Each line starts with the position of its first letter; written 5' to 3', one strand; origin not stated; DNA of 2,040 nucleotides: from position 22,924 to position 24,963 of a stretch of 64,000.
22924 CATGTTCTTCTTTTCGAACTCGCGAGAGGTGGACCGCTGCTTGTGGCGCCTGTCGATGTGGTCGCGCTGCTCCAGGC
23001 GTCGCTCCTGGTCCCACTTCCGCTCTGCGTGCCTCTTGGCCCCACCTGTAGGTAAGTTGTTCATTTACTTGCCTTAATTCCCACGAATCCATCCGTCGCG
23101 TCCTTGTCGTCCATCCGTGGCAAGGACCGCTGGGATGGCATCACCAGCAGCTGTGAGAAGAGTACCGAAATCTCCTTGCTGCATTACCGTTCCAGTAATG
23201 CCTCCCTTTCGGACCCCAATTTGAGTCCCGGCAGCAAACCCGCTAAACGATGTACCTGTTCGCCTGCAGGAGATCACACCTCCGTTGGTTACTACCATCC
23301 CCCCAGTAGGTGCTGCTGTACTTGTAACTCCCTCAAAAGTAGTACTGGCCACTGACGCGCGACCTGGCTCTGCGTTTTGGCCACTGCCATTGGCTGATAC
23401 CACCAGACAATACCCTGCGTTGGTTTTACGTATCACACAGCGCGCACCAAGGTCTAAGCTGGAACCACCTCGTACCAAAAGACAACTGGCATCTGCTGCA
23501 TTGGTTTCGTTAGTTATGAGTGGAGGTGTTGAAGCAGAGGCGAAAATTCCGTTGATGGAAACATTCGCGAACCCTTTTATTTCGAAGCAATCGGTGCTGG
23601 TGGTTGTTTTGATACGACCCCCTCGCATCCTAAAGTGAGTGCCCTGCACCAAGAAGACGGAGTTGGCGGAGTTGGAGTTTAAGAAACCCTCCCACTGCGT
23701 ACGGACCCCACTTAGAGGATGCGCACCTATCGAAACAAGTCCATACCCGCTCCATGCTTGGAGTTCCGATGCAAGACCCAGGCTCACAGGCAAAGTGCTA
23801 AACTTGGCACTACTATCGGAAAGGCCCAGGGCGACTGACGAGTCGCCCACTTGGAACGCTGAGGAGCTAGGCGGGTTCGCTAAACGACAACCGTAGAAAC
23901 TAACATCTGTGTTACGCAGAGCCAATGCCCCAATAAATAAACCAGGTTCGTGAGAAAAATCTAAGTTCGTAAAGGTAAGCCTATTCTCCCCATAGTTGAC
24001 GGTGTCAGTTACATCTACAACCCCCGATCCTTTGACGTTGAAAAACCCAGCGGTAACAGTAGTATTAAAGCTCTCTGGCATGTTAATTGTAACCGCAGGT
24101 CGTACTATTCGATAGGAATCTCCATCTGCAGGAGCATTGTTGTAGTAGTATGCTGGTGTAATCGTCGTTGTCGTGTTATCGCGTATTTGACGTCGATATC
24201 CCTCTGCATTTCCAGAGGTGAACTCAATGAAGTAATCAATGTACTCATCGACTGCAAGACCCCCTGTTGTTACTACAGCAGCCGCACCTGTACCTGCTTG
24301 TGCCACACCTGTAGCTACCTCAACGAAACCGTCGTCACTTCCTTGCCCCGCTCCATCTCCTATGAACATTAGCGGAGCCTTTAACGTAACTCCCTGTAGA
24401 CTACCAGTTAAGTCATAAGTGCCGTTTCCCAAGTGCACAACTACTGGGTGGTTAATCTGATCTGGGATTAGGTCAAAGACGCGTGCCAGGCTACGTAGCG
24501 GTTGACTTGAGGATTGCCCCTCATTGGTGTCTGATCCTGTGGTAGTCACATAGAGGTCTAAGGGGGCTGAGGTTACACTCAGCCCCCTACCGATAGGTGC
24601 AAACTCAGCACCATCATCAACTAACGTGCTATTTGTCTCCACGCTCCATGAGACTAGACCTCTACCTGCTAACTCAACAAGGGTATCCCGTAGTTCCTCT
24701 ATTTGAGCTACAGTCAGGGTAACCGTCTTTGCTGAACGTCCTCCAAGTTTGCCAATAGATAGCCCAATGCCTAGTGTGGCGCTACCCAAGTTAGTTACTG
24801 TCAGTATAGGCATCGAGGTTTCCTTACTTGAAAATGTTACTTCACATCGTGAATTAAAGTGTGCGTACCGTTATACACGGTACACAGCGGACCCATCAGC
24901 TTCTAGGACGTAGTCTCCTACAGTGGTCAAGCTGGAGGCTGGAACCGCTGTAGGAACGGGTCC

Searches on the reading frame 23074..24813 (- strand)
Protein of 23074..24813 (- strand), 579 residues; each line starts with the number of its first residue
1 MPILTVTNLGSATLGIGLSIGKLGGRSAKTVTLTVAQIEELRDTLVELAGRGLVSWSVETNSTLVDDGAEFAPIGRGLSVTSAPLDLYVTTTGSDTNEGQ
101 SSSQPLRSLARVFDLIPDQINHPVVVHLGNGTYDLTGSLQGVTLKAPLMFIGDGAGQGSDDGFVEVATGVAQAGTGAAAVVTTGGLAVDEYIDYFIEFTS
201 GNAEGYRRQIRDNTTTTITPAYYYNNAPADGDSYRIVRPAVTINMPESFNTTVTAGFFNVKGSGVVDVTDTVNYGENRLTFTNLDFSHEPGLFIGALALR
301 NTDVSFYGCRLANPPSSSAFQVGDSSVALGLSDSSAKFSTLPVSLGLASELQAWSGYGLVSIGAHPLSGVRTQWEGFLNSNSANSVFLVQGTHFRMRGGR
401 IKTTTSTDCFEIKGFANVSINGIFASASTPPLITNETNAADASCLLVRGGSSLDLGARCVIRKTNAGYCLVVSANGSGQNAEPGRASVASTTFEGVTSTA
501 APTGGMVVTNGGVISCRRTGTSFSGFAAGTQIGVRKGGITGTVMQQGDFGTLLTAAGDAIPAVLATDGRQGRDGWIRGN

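Call 14: search_protein_families(library=pfam, proteins=[window:23074-24813:-], max_evalue=0.001)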
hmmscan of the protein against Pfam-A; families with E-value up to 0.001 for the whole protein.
window:23074-24813:- (579 aa): 0 families

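Call 15: search_protein_families(library=phrogs, proteins=[window:23074-24813:-], max_evalue=0.001)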
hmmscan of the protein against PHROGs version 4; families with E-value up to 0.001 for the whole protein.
window:23074-24813:- (579 aa): 0 families

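Call 39: find_related_loci(query=window:23074-24813:-, collection=viral_contigs, flank=10000)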
Query window:23074-24813:- (579 aa) in viral_contigs; peptide patterns used: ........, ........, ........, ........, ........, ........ (x = any residue, [..] = any of these).
3 stretches matched a pattern, but none encodes a relative of the query by tblastn (E <= 1e-3).

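Call 47: search_dna_similar(query=window:23074-24813:-, collection=phages, mode=protein, max_rows=15, max_evalue=0.001)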
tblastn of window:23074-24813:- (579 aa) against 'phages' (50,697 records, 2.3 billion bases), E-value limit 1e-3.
No match.

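Call 53: find_homologous_proteins(query=window:23074-24813:-, max_evalue=0.001)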
Query window:23074-24813:- (579 aa): 3 proteins with E <= 0.001 among 8000 candidates.
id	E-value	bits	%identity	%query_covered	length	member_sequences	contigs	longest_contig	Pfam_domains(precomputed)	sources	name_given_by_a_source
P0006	0.0e+0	1261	100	100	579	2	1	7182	-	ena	-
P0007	2.3e-44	170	32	83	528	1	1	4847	-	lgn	-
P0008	7.0e-14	70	36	26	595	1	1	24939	-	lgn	-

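Call 54: find_encoding_contigs(protein=P0008, flank=10000, max_places=3)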
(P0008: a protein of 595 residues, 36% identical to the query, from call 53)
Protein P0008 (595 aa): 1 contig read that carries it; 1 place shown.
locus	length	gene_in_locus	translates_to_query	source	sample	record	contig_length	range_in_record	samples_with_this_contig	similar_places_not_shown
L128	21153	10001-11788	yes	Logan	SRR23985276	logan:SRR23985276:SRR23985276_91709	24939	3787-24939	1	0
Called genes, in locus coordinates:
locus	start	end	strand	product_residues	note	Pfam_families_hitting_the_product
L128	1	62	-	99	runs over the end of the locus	-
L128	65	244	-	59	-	-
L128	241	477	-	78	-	-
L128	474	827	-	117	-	-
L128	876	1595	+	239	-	-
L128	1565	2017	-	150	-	PF00239:Resolvase, PF13936:HTH_38 (weak)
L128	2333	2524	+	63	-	-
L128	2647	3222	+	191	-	-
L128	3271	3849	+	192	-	-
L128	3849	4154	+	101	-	-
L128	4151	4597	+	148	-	-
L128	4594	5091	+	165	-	-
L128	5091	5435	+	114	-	-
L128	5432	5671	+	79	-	-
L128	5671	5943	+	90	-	PF10979:DUF2786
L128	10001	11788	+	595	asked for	-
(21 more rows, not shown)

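Call 55: find_encoding_contigs(protein=P0007, flank=10000, max_places=3)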
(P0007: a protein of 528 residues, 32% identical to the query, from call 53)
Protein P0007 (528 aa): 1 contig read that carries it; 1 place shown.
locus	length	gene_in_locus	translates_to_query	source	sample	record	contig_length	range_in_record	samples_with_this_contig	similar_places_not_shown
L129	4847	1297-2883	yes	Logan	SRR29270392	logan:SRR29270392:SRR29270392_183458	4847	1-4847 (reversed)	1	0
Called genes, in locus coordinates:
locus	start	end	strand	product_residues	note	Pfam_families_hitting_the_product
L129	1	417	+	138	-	?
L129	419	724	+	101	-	-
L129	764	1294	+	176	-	-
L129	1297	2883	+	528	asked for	-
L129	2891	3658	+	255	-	-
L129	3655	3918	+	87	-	-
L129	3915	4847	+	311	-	?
